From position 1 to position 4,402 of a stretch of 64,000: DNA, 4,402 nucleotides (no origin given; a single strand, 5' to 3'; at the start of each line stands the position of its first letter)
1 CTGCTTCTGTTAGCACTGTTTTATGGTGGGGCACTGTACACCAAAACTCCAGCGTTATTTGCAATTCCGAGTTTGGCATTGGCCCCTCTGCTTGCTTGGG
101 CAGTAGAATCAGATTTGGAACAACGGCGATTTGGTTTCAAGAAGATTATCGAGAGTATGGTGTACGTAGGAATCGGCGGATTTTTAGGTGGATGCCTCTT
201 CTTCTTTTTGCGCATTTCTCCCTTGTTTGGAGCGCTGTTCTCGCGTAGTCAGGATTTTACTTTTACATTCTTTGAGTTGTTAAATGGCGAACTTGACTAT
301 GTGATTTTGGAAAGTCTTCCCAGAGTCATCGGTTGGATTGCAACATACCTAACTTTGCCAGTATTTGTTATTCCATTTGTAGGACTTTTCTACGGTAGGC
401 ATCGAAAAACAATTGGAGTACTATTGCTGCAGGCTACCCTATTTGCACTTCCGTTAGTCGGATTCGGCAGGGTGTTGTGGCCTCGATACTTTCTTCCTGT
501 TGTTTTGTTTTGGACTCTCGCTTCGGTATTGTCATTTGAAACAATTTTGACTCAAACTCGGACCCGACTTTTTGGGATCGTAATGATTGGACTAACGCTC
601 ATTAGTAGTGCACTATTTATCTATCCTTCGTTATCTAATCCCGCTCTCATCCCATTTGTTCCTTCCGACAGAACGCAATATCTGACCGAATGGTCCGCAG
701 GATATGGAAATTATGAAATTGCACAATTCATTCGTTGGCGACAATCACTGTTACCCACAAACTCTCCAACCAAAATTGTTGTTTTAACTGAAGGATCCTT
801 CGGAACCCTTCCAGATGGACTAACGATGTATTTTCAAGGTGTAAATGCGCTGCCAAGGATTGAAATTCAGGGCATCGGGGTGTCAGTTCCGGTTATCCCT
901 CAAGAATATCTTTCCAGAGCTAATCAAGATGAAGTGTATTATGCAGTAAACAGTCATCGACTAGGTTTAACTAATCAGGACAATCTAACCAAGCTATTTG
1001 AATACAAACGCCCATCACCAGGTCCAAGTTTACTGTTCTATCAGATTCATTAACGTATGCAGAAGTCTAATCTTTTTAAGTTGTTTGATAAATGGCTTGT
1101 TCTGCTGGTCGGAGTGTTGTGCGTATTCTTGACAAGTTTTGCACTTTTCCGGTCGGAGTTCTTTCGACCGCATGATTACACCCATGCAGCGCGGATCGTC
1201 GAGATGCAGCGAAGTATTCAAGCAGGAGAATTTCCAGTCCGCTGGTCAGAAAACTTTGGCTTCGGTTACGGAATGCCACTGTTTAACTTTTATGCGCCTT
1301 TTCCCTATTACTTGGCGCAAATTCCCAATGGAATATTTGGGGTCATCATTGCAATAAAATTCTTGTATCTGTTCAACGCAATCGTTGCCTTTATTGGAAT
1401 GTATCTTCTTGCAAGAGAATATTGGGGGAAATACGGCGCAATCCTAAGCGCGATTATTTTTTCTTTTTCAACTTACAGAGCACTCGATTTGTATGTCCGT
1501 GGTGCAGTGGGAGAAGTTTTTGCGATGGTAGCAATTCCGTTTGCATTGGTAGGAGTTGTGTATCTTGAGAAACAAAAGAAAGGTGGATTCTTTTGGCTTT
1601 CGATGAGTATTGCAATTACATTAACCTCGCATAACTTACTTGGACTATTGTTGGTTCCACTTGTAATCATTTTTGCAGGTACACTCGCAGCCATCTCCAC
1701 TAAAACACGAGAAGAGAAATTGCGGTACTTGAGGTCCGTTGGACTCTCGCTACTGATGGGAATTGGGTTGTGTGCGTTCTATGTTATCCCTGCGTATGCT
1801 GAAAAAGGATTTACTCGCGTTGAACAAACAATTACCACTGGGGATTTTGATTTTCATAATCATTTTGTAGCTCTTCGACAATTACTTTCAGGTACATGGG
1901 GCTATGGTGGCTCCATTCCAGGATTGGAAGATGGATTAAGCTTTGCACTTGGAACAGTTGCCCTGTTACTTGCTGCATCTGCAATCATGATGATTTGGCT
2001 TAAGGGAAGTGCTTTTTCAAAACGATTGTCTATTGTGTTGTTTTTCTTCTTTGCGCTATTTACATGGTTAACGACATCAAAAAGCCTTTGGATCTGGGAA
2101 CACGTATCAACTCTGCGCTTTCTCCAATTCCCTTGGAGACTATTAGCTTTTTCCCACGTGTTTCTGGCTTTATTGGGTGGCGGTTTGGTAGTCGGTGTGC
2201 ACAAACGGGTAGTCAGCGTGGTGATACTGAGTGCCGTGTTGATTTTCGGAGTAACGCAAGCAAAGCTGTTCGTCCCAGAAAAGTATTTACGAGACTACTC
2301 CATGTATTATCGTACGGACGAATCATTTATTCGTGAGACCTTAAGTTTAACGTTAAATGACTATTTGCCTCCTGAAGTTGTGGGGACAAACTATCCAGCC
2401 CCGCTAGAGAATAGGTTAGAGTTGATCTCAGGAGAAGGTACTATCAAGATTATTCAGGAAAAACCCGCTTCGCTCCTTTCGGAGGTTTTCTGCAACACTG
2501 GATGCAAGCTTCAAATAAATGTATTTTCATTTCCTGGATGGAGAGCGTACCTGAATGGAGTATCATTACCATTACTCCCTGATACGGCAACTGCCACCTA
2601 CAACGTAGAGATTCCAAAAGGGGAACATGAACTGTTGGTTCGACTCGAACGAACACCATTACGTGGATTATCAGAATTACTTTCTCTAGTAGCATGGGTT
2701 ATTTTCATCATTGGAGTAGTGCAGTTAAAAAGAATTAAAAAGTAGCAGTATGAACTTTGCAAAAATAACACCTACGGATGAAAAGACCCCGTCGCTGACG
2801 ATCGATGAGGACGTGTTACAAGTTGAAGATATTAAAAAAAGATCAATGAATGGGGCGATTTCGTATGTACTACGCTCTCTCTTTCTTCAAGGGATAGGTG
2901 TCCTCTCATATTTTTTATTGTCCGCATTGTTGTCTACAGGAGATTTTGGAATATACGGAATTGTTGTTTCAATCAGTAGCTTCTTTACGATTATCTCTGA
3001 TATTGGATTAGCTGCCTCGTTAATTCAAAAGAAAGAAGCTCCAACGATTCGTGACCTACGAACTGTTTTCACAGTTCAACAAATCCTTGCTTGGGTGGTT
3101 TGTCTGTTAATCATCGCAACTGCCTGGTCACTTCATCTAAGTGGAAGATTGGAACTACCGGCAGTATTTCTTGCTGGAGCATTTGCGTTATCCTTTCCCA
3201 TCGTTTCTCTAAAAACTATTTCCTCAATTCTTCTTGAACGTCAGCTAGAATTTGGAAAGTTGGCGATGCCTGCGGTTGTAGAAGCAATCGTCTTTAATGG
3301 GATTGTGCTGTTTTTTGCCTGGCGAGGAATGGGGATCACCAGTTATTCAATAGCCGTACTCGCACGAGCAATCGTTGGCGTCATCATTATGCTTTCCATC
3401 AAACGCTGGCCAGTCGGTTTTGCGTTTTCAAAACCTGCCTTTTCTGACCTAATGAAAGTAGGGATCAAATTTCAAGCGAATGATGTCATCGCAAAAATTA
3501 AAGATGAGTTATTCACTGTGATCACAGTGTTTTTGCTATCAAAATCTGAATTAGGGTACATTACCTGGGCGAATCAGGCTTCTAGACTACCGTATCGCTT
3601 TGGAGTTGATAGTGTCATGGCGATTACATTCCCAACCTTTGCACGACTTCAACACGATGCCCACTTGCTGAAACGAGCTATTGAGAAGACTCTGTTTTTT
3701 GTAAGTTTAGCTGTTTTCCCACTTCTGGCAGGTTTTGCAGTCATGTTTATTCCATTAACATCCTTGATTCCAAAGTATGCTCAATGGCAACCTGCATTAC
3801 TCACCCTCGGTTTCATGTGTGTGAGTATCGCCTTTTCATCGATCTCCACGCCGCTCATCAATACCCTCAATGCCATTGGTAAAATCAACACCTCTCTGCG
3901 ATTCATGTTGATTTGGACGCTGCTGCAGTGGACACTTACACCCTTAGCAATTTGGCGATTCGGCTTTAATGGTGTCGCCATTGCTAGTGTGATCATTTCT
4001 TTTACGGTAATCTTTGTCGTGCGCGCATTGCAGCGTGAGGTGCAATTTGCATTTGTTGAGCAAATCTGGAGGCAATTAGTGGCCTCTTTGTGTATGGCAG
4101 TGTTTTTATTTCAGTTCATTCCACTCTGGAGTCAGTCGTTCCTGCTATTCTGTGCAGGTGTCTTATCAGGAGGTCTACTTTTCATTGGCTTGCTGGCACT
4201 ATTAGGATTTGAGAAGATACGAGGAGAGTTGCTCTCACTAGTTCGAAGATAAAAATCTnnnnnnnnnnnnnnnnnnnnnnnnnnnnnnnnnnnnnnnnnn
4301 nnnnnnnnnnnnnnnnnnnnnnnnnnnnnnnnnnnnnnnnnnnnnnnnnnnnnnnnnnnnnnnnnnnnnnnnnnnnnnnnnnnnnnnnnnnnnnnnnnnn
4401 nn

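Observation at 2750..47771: Two Wzx flippases are present but no recognisable priming phosphoglycosyltransferase, Wzy polymerase or Wzz. These components may hide among the unassigned membrane proteins or lie outside the window.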

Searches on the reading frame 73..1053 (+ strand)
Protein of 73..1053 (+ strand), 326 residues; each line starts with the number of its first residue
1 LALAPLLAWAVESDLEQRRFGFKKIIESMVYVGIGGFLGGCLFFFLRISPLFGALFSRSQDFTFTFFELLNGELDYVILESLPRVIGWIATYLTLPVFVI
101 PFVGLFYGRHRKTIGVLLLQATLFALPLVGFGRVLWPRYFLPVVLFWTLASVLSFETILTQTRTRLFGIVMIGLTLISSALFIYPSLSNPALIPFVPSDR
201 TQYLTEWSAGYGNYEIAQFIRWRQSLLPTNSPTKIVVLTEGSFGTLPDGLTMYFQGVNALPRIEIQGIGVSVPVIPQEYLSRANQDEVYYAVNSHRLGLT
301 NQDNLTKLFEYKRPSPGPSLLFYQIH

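Call 4: search_protein_families(library=pfam, proteins=[window:73-1053:+], max_evalue=0.01)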
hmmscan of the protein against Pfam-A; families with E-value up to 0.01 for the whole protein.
window:73-1053:+ (326 aa): 0 families

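Call 15: search_protein_families(library=pfam, proteins=[window:73-1053:+], max_evalue=10)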
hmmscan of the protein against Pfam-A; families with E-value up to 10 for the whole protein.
window:73-1053:+ (326 aa): 3 families
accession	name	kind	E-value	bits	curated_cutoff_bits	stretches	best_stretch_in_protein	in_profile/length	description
PF13261.11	DUF4052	-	0.012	16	25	1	113-187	100-173/217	Protein of unknown function (DUF4052)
PF13273.12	DUF4064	-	0.044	14.4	32.1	1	36-127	9-101/102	Protein of unknown function (DUF4064)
PF16192.10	PMT_4TMC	-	8.5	6.2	32.4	0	116-184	103-178/202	C-terminal four TMM region of protein-O-mannosyltransferase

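Call 16: search_protein_families(library=ncbifam, proteins=[window:73-1053:+], max_evalue=1)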
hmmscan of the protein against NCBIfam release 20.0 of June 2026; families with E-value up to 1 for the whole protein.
window:73-1053:+ (326 aa): 0 families

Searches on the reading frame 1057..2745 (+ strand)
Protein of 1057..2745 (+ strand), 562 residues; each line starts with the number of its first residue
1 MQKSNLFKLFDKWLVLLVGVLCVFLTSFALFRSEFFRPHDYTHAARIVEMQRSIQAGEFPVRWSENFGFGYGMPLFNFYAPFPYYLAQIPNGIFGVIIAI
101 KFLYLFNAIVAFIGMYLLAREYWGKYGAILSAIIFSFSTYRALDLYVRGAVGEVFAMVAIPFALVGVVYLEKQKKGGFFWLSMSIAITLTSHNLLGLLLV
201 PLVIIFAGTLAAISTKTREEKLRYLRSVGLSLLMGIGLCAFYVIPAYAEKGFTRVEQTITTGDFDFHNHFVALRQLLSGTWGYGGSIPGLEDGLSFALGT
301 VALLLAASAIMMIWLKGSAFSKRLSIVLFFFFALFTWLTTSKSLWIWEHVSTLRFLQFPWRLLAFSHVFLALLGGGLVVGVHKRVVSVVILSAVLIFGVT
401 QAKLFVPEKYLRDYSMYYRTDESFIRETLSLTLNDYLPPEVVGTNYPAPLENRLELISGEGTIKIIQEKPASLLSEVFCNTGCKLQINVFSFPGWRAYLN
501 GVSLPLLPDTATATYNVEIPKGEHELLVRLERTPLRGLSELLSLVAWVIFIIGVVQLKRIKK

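Call 3: search_protein_families(library=pfam, proteins=[window:1057-2745:+], max_evalue=0.01)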
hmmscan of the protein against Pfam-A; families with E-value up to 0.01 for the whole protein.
window:1057-2745:+ (562 aa): 0 families

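Call 11: find_encoding_contigs(protein=window:1057-2745:+, flank=10000, max_places=4)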
Protein window:1057-2745:+ (562 aa): no gene with exactly this product is on record in the collection.

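Call 15: search_protein_families(library=pfam, proteins=[window:1057-2745:+], max_evalue=10)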
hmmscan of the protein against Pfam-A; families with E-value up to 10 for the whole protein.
window:1057-2745:+ (562 aa): 0 families

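Call 16: search_protein_families(library=ncbifam, proteins=[window:1057-2745:+], max_evalue=1)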
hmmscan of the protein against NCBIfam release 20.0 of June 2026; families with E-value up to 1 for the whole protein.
window:1057-2745:+ (562 aa): 0 families

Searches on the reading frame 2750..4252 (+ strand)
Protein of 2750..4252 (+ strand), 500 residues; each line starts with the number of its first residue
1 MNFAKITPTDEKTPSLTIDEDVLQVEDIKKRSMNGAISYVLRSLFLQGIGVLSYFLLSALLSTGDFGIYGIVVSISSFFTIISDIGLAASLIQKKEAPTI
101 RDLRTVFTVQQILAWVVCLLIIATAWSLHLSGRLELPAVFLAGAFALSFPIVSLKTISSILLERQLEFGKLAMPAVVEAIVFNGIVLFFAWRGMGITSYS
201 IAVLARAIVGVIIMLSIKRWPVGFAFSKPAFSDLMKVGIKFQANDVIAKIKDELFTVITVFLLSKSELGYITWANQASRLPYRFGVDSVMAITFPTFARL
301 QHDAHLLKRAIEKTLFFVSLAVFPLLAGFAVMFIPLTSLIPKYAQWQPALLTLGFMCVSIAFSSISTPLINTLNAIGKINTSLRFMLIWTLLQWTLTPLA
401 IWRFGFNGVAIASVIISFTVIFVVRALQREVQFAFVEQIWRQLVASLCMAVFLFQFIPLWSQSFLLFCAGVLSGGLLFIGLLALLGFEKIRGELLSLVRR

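Call 3: search_protein_families(library=pfam, proteins=[window:2750-4252:+], max_evalue=0.01)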
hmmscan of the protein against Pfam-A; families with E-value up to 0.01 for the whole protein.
window:2750-4252:+ (500 aa): 2 families
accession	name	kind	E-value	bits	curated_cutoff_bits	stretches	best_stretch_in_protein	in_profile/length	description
PF13440.11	Polysacc_synt_3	-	6e-40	137.7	23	1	57-340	2-283/293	Polysaccharide biosynthesis protein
PF01943.22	Polysacc_synt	-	1.5e-20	74.3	28.2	1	34-301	3-274/274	Polysaccharide biosynthesis protein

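Call 18: find_related_loci(query=window:2750-4252:+, collection=genome_contigs, flank=10000)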
Query window:2750-4252:+ (500 aa) in genome_contigs; peptide patterns used: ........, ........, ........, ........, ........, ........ (x = any residue, [..] = any of these).
75 stretches matched a pattern; 9 encode a relative of the query (tblastn E <= 1e-3); 9 distinct loci.
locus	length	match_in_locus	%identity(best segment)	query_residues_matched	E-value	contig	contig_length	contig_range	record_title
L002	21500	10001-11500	88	1-500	0e+0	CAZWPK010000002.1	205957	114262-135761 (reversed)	MAG TPA_asm: uncultured Pseudomonadales bacterium isolate binchicken_co347_42 genome assembly, contig: NODE_32_length_20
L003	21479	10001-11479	50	1-500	7e-167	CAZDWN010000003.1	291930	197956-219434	MAG TPA_asm: uncultured Pseudomonadales bacterium isolate SRP170004_co1_144 genome assembly, contig: NODE_33_length_2919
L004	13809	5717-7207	52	12-500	1e-159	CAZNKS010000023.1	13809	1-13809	MAG TPA_asm: uncultured Pseudomonadales bacterium isolate SRP170004_co1_558 genome assembly, contig: NODE_7025_length_13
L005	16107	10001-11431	40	16-493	3e-104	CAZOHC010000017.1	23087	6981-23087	MAG TPA_asm: uncultured Gammaproteobacteria bacterium isolate SRP144015_co1_130 genome assembly, contig: NODE_1125_lengt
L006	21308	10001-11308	40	8-454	5e-104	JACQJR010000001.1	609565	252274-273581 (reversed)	MAG: Candidatus Microgenomates bacterium isolate NC_groundwater_1156_Ag_S-0.1um_40_307 S_p1_S3_coassembly_k141_153347, w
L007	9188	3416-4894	34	1-500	8e-86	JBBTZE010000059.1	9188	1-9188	MAG: Patescibacteria group bacterium isolate H51-bin069_1 H51_bin069_1_000000000059, whole genome shotgun sequence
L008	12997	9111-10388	36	28-453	9e-82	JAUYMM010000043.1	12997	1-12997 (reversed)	MAG: Candidatus Woesebacteria bacterium isolate C24_metabat.bin.86_sub C24_k141_179598, whole genome shotgun sequence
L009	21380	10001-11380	36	24-488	3e-78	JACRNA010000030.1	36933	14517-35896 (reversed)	MAG: Candidatus Amesbacteria bacterium isolate NC_groundwater_1921_Pr3_S-0.2um_39_4 scaffold_447691, whole genome shotgu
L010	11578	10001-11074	32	57-415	9e-39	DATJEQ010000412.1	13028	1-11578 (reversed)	MAG TPA_asm: Polyangiaceae bacterium isolate SMAG_U15437 k141_11793594, whole genome shotgun sequence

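Call 23: search_protein_families(library=pfam, proteins=[L002:359-1576:+, L002:1492-3126:+, L002:3151-4686:+, L002:4734-5480:+, L002:5482-6735:+, L002:6504-8303:+, L003:2-1138:+, L003:5036-5416:-, L002:16-300:+], max_evalue=0.01)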
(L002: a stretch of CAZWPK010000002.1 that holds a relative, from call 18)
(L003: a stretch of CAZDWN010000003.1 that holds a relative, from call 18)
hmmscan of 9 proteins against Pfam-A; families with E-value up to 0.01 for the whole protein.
L002:359-1576:+ (405 aa): 3 families
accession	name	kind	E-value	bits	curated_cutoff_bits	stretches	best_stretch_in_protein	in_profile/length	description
PF00535.33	Glycos_transf_2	-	2.8e-26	92.9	23.3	1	15-185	2-164/168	Glycosyl transferase family 2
PF04138.20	GtrA_DPMS_TM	-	7.4e-16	58.8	26.1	1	261-400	1-117/117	GtrA/DPMS, transmembrane domain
PF13641.12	Glyco_tranf_2_3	-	0.00072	20.1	27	1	14-131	4-119/230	Glycosyltransferase like family 2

L002:1492-3126:+ (544 aa): 1 family
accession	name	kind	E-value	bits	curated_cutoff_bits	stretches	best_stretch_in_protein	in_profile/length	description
PF13231.12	PMT_2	-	7e-08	33.3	26.1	1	133-263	28-152/160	Dolichyl-phosphate-mannose-protein mannosyltransferase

L002:3151-4686:+ (511 aa): 1 family
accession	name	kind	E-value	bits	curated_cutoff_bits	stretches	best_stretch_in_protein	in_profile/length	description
PF13231.12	PMT_2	-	2.6e-05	24.9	26.1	1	99-198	32-129/160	Dolichyl-phosphate-mannose-protein mannosyltransferase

L002:4734-5480:+ (248 aa): 3 families
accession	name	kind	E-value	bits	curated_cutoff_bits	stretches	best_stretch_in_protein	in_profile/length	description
PF00535.33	Glycos_transf_2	-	6.3e-25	88.5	23.3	1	4-171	1-167/168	Glycosyl transferase family 2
PF13641.12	Glyco_tranf_2_3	-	0.0029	18.1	27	1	3-108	3-110/230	Glycosyltransferase like family 2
PF10111.15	Glyco_tranf_2_2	-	0.0054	16.7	27.3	1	4-103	1-100/276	Glycosyltransferase like family 2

L002:5482-6735:+ (417 aa): 0 families

L002:6504-8303:+ (599 aa): 2 families
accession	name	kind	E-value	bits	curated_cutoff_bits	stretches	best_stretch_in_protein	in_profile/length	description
PF13231.12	PMT_2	-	1.1e-08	35.8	26.1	1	141-283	2-132/160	Dolichyl-phosphate-mannose-protein mannosyltransferase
PF02366.24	PMT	-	6.8e-07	29.5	22.7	1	140-284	61-203/245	Dolichyl-phosphate-mannose-protein mannosyltransferase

L003:2-1138:+ (378 aa): 4 families
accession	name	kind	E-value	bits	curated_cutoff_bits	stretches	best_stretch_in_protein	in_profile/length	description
PF00535.33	Glycos_transf_2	-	1.6e-23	83.9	23.3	1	8-181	2-167/168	Glycosyl transferase family 2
PF04138.20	GtrA_DPMS_TM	-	2e-18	67.1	26.1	1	254-375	1-117/117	GtrA/DPMS, transmembrane domain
PF13788.11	DUF4180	-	0.0034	17.8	25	0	3-74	32-106/112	Domain of unknown function (DUF4180)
PF13641.12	Glyco_tranf_2_3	-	0.0035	17.8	27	1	7-131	4-126/230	Glycosyltransferase like family 2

L003:5036-5416:- (126 aa): 0 families

L002:16-300:+ (94 aa): 1 family
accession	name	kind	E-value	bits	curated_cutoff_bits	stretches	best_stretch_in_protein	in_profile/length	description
PF16363.11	GDP_Man_Dehyd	-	5.5e-25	88.9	27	1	1-84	233-332/332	GDP-mannose 4,6 dehydratase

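Call 34: find_encoding_contigs(protein=window:2750-4252:+, flank=10000, max_places=2)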
Protein window:2750-4252:+ (500 aa): no gene with exactly this product is on record in the collection.

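Call 69: search_protein_families(library=ncbifam, proteins=[window:2750-4252:+], max_evalue=0.001)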
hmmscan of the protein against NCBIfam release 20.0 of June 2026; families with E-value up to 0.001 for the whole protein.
window:2750-4252:+ (500 aa): 3 families
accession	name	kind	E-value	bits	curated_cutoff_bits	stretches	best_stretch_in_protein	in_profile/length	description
NF007773.0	PRK10459.1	equivalog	7.2e-33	114.3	273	1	28-479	3-461/492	MOP flippase family protein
NF058658.1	Oglyco_Wzx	exception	1.9e-23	83.3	720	1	32-454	10-428/478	O-glycosylation flippase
NF047674.1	TeichurnBiosyTuaB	equivalog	3.8e-17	62.5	580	1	27-453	3-428/469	teichuronic acid biosynthesis protein TuaB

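Call 88: search_solved_structures(query=L002:4734-5480:+, max_evalue=0.001)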
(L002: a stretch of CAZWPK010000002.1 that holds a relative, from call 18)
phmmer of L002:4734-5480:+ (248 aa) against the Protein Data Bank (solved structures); distinct sequences matched with E-value up to 0.001: 18.
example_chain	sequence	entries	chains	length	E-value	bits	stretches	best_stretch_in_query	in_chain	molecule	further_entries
5mlz_A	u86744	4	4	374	4.7e-15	58.7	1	2-166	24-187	Dolichol monophosphate mannose synthase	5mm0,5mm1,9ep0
9bhc_C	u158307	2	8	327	1.2e-08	37.8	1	3-165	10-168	Undecaprenyl-phosphate 4-deoxy-4-formamido-L-arabinose transferase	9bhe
8vxh_A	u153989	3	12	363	1.6e-08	37.4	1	3-165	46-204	Undecaprenyl-phosphate 4-deoxy-4-formamido-L-arabinose transferase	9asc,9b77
5eke_A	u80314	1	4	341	2.5e-08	36.7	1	3-147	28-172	Uncharacterized glycosyltransferase sll0501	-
5ekp_C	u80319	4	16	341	2.6e-08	36.7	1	3-147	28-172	Uncharacterized glycosyltransferase sll0501 | Glycosyltransferase sll0501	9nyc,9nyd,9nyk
9nye_A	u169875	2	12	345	2.6e-08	36.7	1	3-147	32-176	Glycosyltransferase sll0501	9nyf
9hwj_A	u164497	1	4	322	4.4e-08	35.9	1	3-168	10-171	Undecaprenyl-phosphate 4-deoxy-4-formamido-L-arabinose transferase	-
8bz8_A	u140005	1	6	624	1.1e-06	31.4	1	3-122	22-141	Glycosyltransferase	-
8bz4_A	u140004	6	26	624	1.1e-06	31.3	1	3-122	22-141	Glycosyltransferase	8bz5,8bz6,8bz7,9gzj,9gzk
6yv7_B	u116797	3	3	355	1.4e-05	27.7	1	4-99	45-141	Glycosyl transferase, family 2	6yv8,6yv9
6yv7_A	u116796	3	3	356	1.4e-05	27.7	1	4-99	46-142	Glycosyl transferase, family 2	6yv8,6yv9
7on7_A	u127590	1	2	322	7.3e-05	25.4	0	66-113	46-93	SAKe6BE-L2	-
2z87_A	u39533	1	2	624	0.00013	24.5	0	3-111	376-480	Chondroitin synthase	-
2z86_A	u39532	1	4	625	0.00013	24.5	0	3-111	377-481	Chondroitin synthase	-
5tze_C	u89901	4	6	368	0.00018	24.1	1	3-95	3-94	Glycosyl transferase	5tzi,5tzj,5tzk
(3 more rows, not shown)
